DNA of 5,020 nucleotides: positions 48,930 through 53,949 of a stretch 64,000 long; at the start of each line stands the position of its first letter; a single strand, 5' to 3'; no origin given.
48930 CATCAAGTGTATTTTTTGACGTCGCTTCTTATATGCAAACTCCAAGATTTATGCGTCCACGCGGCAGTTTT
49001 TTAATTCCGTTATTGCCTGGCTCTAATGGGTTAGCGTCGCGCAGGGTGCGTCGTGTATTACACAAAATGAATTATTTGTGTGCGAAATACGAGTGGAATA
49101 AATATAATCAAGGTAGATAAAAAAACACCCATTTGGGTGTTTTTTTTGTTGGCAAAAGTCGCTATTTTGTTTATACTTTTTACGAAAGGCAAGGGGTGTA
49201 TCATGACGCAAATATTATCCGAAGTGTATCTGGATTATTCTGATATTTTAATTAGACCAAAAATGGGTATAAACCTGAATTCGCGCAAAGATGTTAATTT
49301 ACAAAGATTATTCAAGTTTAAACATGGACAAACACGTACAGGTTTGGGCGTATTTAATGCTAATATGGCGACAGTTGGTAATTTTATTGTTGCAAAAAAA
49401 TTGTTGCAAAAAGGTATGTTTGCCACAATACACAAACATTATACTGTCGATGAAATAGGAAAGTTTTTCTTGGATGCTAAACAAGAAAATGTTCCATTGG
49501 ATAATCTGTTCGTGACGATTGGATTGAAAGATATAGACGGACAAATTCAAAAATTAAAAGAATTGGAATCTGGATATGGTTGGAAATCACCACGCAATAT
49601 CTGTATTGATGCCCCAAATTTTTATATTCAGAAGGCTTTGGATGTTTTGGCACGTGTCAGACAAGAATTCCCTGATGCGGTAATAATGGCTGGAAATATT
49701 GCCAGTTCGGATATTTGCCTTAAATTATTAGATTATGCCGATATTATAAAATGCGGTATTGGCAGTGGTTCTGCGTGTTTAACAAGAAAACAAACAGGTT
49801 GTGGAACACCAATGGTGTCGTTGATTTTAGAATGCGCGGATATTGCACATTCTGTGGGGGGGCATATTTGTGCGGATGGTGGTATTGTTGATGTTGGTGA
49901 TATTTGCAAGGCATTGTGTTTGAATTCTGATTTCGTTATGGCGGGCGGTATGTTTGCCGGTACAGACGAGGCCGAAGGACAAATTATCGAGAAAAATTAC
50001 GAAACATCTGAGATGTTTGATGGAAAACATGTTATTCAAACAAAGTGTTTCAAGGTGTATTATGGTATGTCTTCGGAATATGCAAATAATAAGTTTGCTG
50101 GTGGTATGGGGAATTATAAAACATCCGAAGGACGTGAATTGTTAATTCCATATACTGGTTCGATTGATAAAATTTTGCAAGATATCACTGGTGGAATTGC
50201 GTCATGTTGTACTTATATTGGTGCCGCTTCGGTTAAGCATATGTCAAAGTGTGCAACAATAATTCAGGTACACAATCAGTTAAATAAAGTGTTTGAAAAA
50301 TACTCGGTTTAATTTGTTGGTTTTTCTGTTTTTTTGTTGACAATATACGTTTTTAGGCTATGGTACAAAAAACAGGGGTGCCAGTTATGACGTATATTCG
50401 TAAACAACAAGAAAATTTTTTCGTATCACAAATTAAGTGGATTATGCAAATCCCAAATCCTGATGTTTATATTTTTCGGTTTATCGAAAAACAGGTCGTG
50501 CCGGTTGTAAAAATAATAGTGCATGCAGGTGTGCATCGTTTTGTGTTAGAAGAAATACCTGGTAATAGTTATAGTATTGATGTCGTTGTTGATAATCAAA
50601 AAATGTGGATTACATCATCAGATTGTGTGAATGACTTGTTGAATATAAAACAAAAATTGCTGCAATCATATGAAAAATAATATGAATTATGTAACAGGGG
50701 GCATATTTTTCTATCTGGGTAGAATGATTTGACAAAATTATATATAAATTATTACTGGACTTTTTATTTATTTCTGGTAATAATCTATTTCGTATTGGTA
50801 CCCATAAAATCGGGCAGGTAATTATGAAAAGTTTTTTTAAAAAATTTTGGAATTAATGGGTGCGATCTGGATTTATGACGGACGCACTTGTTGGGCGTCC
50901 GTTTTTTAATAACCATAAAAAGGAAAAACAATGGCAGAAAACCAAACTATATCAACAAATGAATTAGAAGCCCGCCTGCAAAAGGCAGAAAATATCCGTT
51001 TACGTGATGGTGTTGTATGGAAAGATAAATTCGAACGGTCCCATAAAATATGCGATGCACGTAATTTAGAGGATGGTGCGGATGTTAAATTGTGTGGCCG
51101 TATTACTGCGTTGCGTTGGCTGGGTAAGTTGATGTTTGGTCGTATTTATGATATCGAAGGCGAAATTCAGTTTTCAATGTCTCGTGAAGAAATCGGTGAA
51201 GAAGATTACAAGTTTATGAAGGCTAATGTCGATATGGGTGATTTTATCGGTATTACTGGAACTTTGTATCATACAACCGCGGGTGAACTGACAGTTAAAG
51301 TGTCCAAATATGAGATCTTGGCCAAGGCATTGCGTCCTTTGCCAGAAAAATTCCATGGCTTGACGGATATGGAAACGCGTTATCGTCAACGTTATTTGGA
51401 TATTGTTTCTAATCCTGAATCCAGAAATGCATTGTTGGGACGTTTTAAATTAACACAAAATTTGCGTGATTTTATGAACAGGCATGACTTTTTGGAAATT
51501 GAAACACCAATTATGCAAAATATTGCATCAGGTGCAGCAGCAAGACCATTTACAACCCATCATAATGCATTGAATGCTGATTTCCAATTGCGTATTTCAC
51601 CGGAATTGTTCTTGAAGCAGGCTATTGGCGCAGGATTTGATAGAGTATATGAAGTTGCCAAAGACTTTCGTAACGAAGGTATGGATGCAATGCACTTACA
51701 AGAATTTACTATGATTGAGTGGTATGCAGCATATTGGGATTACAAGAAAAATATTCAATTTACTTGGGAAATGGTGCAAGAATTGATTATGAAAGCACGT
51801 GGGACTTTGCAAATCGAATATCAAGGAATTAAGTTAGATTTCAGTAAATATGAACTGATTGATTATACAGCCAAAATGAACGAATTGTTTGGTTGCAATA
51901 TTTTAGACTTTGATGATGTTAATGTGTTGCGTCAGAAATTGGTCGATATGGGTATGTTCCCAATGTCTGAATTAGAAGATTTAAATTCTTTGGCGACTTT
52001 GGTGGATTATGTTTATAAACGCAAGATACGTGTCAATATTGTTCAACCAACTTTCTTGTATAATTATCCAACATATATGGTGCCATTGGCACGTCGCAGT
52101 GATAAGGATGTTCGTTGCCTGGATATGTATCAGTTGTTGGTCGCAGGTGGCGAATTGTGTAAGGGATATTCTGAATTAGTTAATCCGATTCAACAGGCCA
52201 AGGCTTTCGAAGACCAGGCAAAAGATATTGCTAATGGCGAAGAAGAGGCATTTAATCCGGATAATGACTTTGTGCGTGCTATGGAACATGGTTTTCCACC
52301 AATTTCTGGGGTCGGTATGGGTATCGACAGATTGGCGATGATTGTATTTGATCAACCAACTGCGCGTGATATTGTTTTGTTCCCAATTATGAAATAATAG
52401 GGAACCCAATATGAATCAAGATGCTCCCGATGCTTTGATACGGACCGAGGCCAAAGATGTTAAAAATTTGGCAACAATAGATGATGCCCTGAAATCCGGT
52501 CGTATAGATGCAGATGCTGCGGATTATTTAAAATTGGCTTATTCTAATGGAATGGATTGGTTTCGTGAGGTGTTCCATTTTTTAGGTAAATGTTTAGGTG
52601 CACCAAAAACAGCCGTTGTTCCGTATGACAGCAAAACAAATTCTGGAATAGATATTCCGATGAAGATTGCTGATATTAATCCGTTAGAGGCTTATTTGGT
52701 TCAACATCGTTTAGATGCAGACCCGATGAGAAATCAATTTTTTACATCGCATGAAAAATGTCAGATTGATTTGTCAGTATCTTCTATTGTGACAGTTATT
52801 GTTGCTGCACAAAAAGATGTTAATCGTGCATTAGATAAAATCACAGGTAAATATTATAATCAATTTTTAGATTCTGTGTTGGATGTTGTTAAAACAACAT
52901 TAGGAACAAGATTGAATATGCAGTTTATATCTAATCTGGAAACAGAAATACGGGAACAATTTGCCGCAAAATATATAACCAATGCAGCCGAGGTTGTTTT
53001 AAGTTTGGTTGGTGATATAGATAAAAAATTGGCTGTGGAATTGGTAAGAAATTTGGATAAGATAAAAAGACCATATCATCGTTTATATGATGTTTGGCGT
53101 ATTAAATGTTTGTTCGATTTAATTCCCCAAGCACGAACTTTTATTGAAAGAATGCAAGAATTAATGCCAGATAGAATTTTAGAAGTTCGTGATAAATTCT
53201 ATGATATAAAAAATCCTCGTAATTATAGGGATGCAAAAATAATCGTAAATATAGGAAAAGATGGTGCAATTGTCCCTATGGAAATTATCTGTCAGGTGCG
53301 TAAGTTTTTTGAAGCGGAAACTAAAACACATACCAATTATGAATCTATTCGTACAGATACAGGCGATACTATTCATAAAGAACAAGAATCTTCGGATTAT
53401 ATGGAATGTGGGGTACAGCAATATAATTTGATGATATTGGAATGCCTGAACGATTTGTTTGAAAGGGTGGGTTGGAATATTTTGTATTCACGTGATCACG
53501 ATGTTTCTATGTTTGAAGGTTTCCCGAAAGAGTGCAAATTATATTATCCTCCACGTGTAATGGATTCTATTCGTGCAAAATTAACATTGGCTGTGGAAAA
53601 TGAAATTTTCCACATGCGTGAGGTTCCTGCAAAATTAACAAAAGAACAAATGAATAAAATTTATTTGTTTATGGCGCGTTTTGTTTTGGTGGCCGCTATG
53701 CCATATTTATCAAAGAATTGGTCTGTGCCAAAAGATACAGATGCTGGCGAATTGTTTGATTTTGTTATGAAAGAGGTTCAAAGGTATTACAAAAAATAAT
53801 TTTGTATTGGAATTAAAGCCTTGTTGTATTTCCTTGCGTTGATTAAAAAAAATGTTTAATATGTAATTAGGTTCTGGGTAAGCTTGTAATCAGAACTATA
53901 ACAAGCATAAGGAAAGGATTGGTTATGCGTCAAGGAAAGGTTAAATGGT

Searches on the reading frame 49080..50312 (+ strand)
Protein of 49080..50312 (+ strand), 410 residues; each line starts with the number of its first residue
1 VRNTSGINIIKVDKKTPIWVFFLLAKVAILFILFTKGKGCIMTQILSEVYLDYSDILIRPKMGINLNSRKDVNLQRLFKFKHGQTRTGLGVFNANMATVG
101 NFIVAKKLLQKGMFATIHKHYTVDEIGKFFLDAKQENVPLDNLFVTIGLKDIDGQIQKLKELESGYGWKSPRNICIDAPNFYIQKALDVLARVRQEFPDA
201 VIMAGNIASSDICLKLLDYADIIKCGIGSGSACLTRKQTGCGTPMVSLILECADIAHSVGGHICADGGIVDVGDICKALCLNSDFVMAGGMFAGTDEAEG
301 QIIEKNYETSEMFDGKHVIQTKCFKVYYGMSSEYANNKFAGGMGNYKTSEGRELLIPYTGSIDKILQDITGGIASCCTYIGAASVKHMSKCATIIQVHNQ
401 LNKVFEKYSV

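Call 59: search_protein_families(library=pfam, proteins=[window:49080-50312:+], max_evalue=0.00001)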
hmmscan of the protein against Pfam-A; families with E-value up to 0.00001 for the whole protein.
window:49080-50312:+ (410 aa): 1 family
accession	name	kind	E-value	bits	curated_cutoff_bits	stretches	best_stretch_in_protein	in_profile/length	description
PF00478.31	IMPDH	-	2e-49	168.9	25.6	1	52-398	3-335/345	IMP dehydrogenase / GMP reductase domain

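Call 62: search_protein_families(library=ncbifam, proteins=[window:49080-50312:+], max_evalue=1e-8)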
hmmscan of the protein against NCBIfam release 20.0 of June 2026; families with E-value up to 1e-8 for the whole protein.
window:49080-50312:+ (410 aa): 10 families
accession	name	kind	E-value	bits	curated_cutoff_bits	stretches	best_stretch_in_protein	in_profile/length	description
NF003470.0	PRK05096.1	equivalog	9.1e-106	353.9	397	1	45-407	3-346/347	GMP reductase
TIGR01305.1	GMP_reduct_1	equivalog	8.5e-93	311.1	492.15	1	47-405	4-343/343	GMP reductase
NF003966.0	PRK05458.1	equivalog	1.3e-42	146.3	344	1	50-399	5-320/327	GMP reductase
TIGR01302.1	IMP_dehydrog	equivalog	1.2e-41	143.1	481.5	1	174-388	240-448/450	IMP dehydrogenase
NF005869.0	PRK07807.1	equivalog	2.9e-38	132.1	549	1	175-394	244-461/479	GuaB1 family IMP dehydrogenase-related protein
NF052358.1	GMPRedGuaB1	equivalog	7.4e-36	124.3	675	1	176-394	245-461/479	GMP reductase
TIGR01303.1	IMP_DH_rel_1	equivalog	2.3e-34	119.1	562.75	1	174-394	241-459/475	GuaB1 family IMP dehydrogenase-related protein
TIGR01306.1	GMP_reduct_2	equivalog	2.4e-32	112.7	465.65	1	51-395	2-312/321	GMP reductase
NF005311.0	PRK06843.1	equivalog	4.9e-26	91.6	779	1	175-397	170-387/404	inosine 5-monophosphate dehydrogenase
NF005493.0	PRK07107.1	equivalog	5.2e-22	78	585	1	174-398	258-479/502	IMP dehydrogenase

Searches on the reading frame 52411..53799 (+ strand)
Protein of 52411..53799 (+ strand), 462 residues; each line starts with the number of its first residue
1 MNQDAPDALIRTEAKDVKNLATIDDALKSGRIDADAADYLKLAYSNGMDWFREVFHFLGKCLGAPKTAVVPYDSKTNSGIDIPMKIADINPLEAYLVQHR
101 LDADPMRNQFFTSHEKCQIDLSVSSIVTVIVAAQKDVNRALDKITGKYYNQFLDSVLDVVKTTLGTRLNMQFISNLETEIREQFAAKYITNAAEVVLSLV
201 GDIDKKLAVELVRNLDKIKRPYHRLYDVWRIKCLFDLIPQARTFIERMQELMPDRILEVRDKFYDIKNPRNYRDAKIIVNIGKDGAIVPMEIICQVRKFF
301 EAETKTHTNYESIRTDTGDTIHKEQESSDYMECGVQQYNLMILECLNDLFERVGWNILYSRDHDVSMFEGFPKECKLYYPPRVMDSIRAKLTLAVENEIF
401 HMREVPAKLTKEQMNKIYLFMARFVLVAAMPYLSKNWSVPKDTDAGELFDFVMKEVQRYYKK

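Call 31: find_encoding_contigs(protein=window:52411-53799:+, flank=10000, max_places=1)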
Protein window:52411-53799:+ (462 aa): 2 contigs read that carry it; 1 place shown.
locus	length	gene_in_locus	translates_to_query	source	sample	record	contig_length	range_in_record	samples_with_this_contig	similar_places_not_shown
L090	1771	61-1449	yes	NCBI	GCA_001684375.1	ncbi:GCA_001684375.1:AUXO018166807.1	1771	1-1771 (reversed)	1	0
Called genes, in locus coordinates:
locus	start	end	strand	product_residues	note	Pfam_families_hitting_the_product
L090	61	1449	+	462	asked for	-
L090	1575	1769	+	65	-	?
